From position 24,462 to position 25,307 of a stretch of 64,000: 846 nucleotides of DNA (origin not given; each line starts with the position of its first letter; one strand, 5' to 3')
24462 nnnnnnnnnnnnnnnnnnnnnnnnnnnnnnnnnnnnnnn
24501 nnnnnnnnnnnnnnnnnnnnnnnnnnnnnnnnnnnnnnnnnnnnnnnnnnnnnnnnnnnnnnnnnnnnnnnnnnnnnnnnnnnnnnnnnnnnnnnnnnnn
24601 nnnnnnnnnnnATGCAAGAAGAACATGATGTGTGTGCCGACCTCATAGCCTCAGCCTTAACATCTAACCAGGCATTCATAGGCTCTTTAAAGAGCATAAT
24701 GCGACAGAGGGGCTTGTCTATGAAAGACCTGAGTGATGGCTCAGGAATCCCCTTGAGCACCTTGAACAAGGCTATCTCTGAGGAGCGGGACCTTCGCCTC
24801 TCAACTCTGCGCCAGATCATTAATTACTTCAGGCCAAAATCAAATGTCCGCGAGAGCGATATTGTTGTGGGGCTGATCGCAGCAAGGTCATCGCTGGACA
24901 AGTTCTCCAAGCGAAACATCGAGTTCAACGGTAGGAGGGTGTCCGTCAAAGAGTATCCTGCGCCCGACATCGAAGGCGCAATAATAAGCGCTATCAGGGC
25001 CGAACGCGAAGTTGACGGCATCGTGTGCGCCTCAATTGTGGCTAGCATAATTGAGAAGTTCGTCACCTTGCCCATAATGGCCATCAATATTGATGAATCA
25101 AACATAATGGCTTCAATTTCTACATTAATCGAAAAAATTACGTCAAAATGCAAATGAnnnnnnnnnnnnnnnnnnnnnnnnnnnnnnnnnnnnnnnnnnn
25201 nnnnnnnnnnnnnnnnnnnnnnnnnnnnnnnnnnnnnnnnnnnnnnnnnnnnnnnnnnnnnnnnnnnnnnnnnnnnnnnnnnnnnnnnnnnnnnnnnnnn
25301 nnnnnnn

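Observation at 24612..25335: XRE-like regulator plus 20-bp perfect palindrome immediately upstream of the mcrBGA promoter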

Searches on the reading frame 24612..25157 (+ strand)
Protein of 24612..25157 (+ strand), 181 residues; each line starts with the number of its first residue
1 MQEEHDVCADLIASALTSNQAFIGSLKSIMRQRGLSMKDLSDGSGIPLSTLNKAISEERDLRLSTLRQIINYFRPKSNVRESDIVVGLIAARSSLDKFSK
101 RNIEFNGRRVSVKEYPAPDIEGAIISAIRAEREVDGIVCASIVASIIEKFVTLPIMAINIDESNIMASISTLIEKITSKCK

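Call 6: search_protein_families(library=pfam, proteins=[window:24612-25157:+], max_evalue=0.01)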
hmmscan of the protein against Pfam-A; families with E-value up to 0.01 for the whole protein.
window:24612-25157:+ (181 aa): 3 families
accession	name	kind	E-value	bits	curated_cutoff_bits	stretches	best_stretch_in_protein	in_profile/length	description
PF01381.28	HTH_3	-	5.5e-07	30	23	1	26-73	1-48/55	Helix-turn-helix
PF13443.12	HTH_26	-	7.7e-06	26.5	22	1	26-73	2-50/63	Cro/C1-type HTH DNA-binding domain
PF13412.12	HTH_24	-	0.0019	18.2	21.9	1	26-56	9-39/48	Winged helix-turn-helix DNA-binding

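Call 8: search_protein_families(library=ncbifam, proteins=[window:24612-25157:+], max_evalue=0.01)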
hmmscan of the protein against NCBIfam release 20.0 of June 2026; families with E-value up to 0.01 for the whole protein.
window:24612-25157:+ (181 aa): 1 family
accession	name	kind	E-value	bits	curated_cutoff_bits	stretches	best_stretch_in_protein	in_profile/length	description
NF038310.1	lysogeny_AimR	equivalog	0.0029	16.7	70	1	26-80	1-55/365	AimR family lysis-lysogeny pheromone receptor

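Call 9: find_homologous_proteins(query=window:24612-25157:+, max_evalue=0.001)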
Query window:24612-25157:+ (181 aa): 24 proteins with E <= 0.001 among 270 candidates.
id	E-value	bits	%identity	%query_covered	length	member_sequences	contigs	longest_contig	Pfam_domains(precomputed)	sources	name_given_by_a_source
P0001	5.5e-105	366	99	100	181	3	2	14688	PF01381.29,PF13443.13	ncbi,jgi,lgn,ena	-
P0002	1.1e-80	287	76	100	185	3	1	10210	PF01381.29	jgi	-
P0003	1.2e-80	287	76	100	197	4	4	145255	PF01381.29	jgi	jgi:predicted transcriptional regulator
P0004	2.9e-80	285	74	100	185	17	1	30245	PF01381.29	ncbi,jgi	-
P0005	4.0e-77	275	76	99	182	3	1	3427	PF01381.29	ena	-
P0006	2.5e-63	230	63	99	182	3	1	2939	-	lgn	-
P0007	6.2e-63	229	63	96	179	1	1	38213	PF01381.29,PF13443.13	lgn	-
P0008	3.8e-54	200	57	97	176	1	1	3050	-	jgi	jgi:predicted transcriptional regulator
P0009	1.4e-53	199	59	98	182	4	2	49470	PF01381.29,PF13443.13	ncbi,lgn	ncbi:MAG: helix-turn-helix domain-containing protein [Candidatus Methanomethylicaceae archaeon]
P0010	2.0e-53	198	60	98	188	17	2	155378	PF13443.13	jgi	jgi:predicted transcriptional regulator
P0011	7.7e-53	196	56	98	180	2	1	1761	PF01381.29,PF13443.13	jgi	jgi:predicted transcriptional regulator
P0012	4.3e-52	194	57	98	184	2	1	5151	-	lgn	-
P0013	6.0e-52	193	61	91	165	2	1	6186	PF01381.29,PF13443.13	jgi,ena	-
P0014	1.7e-51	192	59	91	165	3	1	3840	PF01381.29,PF13443.13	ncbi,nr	ncbi:MAG: helix-turn-helix domain-containing protein [Candidatus Methanomethyliaceae archaeon]|nr:he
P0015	2.0e-51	192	59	98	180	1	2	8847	PF13443.13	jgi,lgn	-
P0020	3.8e-49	184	57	99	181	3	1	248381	-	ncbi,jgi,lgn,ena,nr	ncbi:MAG: transcriptional regulator [Candidatus Methanomethylicia archaeon]|nr:transcriptional regul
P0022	3.9e-46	174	54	98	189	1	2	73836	PF01381.29,PF13443.13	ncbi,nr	ncbi:MAG: helix-turn-helix domain-containing protein [Candidatus Methanomethyliaceae archaeon]|nr:he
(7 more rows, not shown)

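Call 10: find_encoding_contigs(protein=P0003, flank=4000, max_places=3)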
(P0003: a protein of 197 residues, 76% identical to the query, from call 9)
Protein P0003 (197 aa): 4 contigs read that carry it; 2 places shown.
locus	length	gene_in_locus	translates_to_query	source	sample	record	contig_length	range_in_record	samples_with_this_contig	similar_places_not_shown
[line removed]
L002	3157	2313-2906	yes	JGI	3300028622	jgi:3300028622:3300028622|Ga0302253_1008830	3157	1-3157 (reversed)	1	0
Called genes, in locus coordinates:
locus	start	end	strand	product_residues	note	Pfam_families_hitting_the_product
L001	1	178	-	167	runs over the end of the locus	PF00132:Hexapep (weak), PF25084:LbH_EIF2B (faint), PF25087:GMPPB_C (faint), PF00132:Hexapep (weak)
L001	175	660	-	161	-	PF09897:DUF2124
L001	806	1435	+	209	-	PF21715:CggR_N, PF22167:PH0730-like_N, PF14544:DUF4443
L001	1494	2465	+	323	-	PF13379:NMT1_2, PF09084:NMT1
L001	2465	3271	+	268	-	PF00528:BPD_transp_1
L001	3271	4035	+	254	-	PF00005:ABC_tran, PF13304:AAA_21 (faint)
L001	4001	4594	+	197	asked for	PF01381:HTH_3 (weak)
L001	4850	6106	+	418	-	PF02783:MCR_beta_N, PF02241:MCR_beta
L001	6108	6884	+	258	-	PF02240:MCR_gamma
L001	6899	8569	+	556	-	PF02745:MCR_alpha_N, PF02249:MCR_alpha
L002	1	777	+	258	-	?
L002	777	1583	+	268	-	PF00528:BPD_transp_1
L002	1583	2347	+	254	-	PF00005:ABC_tran, PF13304:AAA_21 (faint)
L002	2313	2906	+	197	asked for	PF01381:HTH_3 (weak)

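Call 11: find_encoding_contigs(protein=P0010, flank=4000, max_places=3)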
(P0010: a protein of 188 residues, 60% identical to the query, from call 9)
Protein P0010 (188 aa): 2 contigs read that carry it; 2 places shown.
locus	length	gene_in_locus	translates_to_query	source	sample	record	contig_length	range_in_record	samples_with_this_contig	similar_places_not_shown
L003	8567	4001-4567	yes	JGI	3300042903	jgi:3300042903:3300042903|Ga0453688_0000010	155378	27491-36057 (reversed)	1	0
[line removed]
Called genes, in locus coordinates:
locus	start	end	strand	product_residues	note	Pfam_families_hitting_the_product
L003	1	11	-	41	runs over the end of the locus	-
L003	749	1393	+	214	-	PF22167:PH0730-like_N (weak), PF21715:CggR_N (weak), PF14544:DUF4443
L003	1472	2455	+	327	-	PF13379:NMT1_2, PF04069:OpuAC (weak), PF09084:NMT1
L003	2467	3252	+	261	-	PF00528:BPD_transp_1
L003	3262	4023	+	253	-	PF00005:ABC_tran, PF13304:AAA_21 (faint)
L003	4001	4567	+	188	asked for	PF13443:HTH_26 (weak)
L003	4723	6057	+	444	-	PF02783:MCR_beta_N, PF02241:MCR_beta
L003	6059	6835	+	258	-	PF02240:MCR_gamma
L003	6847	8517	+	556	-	PF02745:MCR_alpha_N, PF02249:MCR_alpha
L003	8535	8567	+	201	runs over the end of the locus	PF04467:DUF483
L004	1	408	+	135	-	?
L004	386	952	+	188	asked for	PF13443:HTH_26 (weak)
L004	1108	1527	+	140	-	?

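Call 12: find_encoding_contigs(protein=P0020, flank=4000, max_places=3)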
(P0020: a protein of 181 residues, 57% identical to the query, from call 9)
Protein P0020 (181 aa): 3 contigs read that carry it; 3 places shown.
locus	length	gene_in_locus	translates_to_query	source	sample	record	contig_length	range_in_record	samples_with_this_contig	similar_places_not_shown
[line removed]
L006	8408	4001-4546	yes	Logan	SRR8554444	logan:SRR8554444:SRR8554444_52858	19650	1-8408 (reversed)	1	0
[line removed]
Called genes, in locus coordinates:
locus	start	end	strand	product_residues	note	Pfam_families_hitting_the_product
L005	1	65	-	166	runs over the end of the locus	PF25084:LbH_EIF2B (faint), PF00132:Hexapep, PF21711:DCTN5 (faint), PF25087:GMPPB_C (weak), PF00132:Hexapep, PF14602:Hexapep_2 (weak)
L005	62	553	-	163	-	PF09897:DUF2124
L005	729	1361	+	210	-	PF21715:CggR_N, PF22167:PH0730-like_N, PF14544:DUF4443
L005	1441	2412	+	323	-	PF13379:NMT1_2, PF09084:NMT1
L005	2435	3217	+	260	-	PF00528:BPD_transp_1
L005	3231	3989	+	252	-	PF00005:ABC_tran, PF13304:AAA_21 (faint)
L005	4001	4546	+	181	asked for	-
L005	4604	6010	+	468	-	PF02783:MCR_beta_N, PF02241:MCR_beta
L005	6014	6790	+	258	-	PF02240:MCR_gamma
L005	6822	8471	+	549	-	PF02745:MCR_alpha_N, PF02249:MCR_alpha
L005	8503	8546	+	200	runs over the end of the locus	PF04467:DUF483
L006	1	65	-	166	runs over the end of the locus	PF25084:LbH_EIF2B (faint), PF00132:Hexapep, PF21711:DCTN5 (faint), PF25087:GMPPB_C (weak), PF00132:Hexapep, PF14602:Hexapep_2 (weak)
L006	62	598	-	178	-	PF09897:DUF2124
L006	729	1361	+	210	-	PF21715:CggR_N, PF22167:PH0730-like_N, PF14544:DUF4443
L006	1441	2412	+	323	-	PF13379:NMT1_2, PF09084:NMT1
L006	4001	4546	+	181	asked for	-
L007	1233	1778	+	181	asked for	-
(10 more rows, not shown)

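Call 14: find_encoding_contigs(protein=P0004, flank=4000, max_places=2)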
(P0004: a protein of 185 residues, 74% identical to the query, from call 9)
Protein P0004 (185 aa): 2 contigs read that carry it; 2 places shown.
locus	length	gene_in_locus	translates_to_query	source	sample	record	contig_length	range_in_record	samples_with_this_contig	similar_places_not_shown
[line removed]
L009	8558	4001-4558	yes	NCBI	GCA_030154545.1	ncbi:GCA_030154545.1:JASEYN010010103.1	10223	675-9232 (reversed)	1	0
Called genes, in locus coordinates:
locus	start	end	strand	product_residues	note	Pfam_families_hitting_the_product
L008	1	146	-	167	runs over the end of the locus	PF00132:Hexapep (weak), PF25084:LbH_EIF2B (faint), PF25087:GMPPB_C (faint), PF00132:Hexapep (weak)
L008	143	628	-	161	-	PF09897:DUF2124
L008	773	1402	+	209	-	PF21715:CggR_N, PF22167:PH0730-like_N, PF14544:DUF4443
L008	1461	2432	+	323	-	PF13379:NMT1_2, PF09084:NMT1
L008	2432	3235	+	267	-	PF00528:BPD_transp_1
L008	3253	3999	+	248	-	PF00005:ABC_tran, PF02463:SMC_N (weak), PF13304:AAA_21 (faint)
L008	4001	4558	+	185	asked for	PF01381:HTH_3 (weak)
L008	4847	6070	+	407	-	PF02783:MCR_beta_N, PF02241:MCR_beta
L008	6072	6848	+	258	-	PF02240:MCR_gamma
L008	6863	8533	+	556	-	PF02745:MCR_alpha_N, PF02249:MCR_alpha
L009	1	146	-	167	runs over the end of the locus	PF00132:Hexapep (weak), PF25084:LbH_EIF2B (faint), PF25087:GMPPB_C (faint), PF00132:Hexapep (weak)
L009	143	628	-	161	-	PF09897:DUF2124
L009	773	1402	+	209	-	PF21715:CggR_N, PF22167:PH0730-like_N, PF14544:DUF4443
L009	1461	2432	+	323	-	PF13379:NMT1_2, PF09084:NMT1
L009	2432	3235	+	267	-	PF00528:BPD_transp_1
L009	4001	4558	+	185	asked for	PF01381:HTH_3 (weak)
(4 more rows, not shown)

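Call 15: find_encoding_contigs(protein=P0007, flank=4000, max_places=2)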
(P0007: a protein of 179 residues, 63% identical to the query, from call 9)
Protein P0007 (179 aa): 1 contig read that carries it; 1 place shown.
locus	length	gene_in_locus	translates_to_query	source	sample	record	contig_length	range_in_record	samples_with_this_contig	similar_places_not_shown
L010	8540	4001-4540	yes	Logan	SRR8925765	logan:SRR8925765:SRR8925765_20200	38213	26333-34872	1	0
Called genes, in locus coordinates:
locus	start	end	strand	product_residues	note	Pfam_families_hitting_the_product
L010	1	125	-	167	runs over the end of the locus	PF25087:GMPPB_C (faint), PF00132:Hexapep (weak)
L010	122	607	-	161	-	PF09897:DUF2124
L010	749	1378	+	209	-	PF22167:PH0730-like_N (weak), PF14544:DUF4443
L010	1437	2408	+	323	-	PF13379:NMT1_2, PF09084:NMT1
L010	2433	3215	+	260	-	PF00528:BPD_transp_1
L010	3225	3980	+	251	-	PF00005:ABC_tran, PF13304:AAA_21 (faint)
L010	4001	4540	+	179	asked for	PF01381:HTH_3 (weak), PF13443:HTH_26 (faint)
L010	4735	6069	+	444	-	PF02783:MCR_beta_N, PF02241:MCR_beta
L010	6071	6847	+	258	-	PF02240:MCR_gamma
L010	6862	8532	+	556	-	PF02745:MCR_alpha_N, PF02249:MCR_alpha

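Call 16: find_encoding_contigs(protein=P0009, flank=4000, max_places=2)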
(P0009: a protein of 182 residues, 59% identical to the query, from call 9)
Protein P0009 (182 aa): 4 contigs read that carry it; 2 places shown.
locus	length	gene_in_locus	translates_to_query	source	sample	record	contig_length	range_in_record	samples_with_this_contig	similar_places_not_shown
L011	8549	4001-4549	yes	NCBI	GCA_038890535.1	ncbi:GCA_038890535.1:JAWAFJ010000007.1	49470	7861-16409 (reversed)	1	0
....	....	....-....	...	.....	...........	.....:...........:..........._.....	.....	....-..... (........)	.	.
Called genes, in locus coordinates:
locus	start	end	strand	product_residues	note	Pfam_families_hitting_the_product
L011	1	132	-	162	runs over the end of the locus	PF09897:DUF2124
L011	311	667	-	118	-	PF13248:Zn_ribbon_3 (weak), PF13240:Zn_Ribbon_1, PF14803:Zn_ribbon_Nudix (faint), PF12773:DZR (weak), PF14242:DUF4342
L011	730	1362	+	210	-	PF21715:CggR_N (weak), PF22167:PH0730-like_N, PF14544:DUF4443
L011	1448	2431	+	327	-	PF13379:NMT1_2, PF09084:NMT1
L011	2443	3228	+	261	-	PF00528:BPD_transp_1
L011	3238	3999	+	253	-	PF00005:ABC_tran, PF13304:AAA_21 (faint)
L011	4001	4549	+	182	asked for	PF01381:HTH_3 (faint), PF13443:HTH_26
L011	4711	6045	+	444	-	PF02783:MCR_beta_N, PF02241:MCR_beta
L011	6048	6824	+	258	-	PF02240:MCR_gamma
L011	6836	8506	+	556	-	PF02745:MCR_alpha_N, PF02249:MCR_alpha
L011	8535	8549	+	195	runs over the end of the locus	PF04467:DUF483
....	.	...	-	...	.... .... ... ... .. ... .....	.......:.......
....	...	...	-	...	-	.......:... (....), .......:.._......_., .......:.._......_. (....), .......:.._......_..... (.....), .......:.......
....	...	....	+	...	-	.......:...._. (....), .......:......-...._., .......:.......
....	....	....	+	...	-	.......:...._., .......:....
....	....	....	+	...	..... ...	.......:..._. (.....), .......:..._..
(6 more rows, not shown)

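Call 17: find_encoding_contigs(protein=P0022, flank=4000, max_places=2)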
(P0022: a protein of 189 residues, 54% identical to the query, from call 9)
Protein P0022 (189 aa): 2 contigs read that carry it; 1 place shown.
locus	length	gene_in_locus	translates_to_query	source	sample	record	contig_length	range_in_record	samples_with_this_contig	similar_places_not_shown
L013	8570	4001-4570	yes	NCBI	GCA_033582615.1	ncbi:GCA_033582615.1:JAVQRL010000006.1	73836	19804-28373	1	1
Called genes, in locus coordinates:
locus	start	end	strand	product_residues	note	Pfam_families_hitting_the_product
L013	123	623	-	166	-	PF25087:GMPPB_C (faint), PF25084:LbH_EIF2B (weak), PF21711:DCTN5 (weak), PF00132:Hexapep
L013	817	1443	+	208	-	PF22167:PH0730-like_N, PF21715:CggR_N (weak), PF14544:DUF4443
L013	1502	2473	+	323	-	PF13379:NMT1_2, PF09084:NMT1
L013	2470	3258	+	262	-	PF00528:BPD_transp_1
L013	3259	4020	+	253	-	PF00005:ABC_tran, PF13304:AAA_21 (faint)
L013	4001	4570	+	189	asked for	PF01381:HTH_3 (weak), PF13443:HTH_26 (weak)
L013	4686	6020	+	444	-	PF02783:MCR_beta_N, PF02241:MCR_beta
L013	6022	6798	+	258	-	PF02240:MCR_gamma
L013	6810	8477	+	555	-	PF02745:MCR_alpha_N, PF02249:MCR_alpha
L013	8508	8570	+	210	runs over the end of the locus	PF04467:DUF483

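Call 21: find_related_loci(query=window:24612-25157:+, collection=genome_contigs, flank=5000)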
Query window:24612-25157:+ (181 aa) in genome_contigs; peptide patterns used: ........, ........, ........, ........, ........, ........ (x = any residue, [..] = any of these).
135 stretches matched a pattern, but none encodes a relative of the query by tblastn (E <= 1e-3).

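Call 25: find_related_loci(query=A1, collection=genome_contigs, flank=5000)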
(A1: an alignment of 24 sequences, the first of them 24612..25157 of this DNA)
Query A1 (181 aa) in genome_contigs; peptide patterns used: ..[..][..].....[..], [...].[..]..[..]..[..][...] (x = any residue, [..] = any of these).
88 stretches matched a pattern; 21 encode a relative of the query (tblastn E <= 1e-3); 20 distinct loci.
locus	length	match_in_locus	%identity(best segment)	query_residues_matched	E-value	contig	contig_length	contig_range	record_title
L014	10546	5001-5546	76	1-181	5e-91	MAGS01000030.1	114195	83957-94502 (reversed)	MAG: Candidatus Methanomethylicus mesodigestus isolate V1 V1_s30, whole genome shotgun sequence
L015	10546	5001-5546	75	1-181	2e-88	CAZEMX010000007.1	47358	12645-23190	MAG TPA_asm: uncultured Nitrososphaerota archaeon isolate binchicken_co265_268 genome assembly, contig: NODE_1284_length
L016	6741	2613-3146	60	1-178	3e-61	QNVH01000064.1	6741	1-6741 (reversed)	MAG: Candidatus Methanomethylicota archaeon isolate WYZ-LMO10 Verstraetearchaeota_archaeon_WYZ-LMO10_contig-64, whole ge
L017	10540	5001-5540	58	1-178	1e-59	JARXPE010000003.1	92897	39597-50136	MAG: Thermoproteota archaeon isolate JZ-2_bin_200 JZ-2.bins.200.final_scaffold_3, whole genome shotgun sequence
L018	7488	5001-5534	57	1-178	3e-58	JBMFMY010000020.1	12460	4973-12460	MAG: Candidatus Methanomethylicaceae archaeon isolate KM4337-33 NODE_20_length_12460_cov_3.023258, whole genome shotgun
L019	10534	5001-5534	55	1-178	5e-58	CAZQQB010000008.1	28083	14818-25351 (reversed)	MAG TPA_asm: uncultured Nitrososphaerota archaeon isolate binchicken_co40_19 genome assembly, contig: NODE_1115_length_2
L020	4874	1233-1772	57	1-179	9e-57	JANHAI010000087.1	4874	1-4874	MAG: Candidatus Methanomethylicia archaeon isolate LCB019-004 scaffold_27759_c1, whole genome shotgun sequence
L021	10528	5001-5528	50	1-176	3e-55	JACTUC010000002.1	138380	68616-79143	MAG: Candidatus Methanomethyliaceae archaeon isolate SPRUCE.2016.3.metabat2.33 SPRUCE.2016.3_scaffold_79, whole genome s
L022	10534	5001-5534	59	1-178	1e-54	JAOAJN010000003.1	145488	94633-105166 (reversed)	MAG: Candidatus Methanomethyliaceae archaeon isolate SKW203 NODE_3_length_145488_cov_15.285288, whole genome shotgun seq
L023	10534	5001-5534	60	1-178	3e-61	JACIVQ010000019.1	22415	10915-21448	MAG: Candidatus Methanomethylicales archaeon isolate MAG-3 Methanomethyliales_A3_bin1_Scaffold_19, whole genome shotgun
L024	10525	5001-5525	52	4-178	6e-52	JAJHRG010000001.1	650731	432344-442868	MAG: Candidatus Methanomethylicota archaeon isolate Bin S31 scaffold_1_c1, whole genome shotgun sequence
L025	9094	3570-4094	51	4-178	2e-51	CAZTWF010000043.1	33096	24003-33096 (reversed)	MAG TPA_asm: uncultured Nitrososphaerota archaeon isolate binchicken_co25_118 genome assembly, contig: k141_153115, whol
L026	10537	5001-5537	60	1-179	1e-67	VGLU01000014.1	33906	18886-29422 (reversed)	MAG: Candidatus Methanomethylicota archaeon isolate M_DeepCast_400m_m2_128 M_DeepCast_400m_m2_128_Ga0194112_10001536, wh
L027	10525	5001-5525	46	2-176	4e-51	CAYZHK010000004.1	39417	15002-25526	MAG TPA_asm: uncultured Nitrososphaerota archaeon isolate SRP098346_co1_232 genome assembly, contig: NODE_586_length_394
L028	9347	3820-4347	52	4-177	2e-50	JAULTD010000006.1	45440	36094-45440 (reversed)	MAG: Candidatus Methanomethylicaceae archaeon GD_Cm_T35_P0_bin.15 NODE_687_length_45440_cov_16.194762, whole genome shot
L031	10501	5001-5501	41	10-175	5e-37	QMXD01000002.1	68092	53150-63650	MAG: Candidatus Hecatellales archaeon isolate B76_G16 B76_Guay16_scaffold_00069, whole genome shotgun sequence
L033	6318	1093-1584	38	11-176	2e-21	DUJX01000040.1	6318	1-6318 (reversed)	MAG TPA_asm: Halobacteria archaeon isolate UBA8915 contig_115237, whole genome shotgun sequence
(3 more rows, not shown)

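Call 30: predict_structure(alignment_id=A1)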
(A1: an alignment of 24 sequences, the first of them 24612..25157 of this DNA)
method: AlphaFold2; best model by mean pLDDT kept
length: 181 residues; sequences in the alignment: 24
mean_pLDDT: 80.8   pTM: 0.51
mean pLDDT of the five models: 80.8, 77.7, 77.6, 74.6, 69.7
residues with pLDDT >= 90: 22; 70-90: 134; 50-70: 16; < 50: 9
segments of 3 or more residues with pLDDT < 50: 1-4, 77-80
pLDDT, mean of each block of 10 residues (from residue 1): 62 88 91 88 89 85 85 62 80 78 75 88 88 86 85 81 71 75 39
secondary structure, 60 per line:
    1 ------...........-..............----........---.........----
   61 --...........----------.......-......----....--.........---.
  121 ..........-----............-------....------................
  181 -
elements in order: H7-17 H19-32 H37-44 H48-56 H63-73 E84-90 H92-97 E102-105 E108-116 H120-130 E136-140 H141-147 E155-158 H165-180
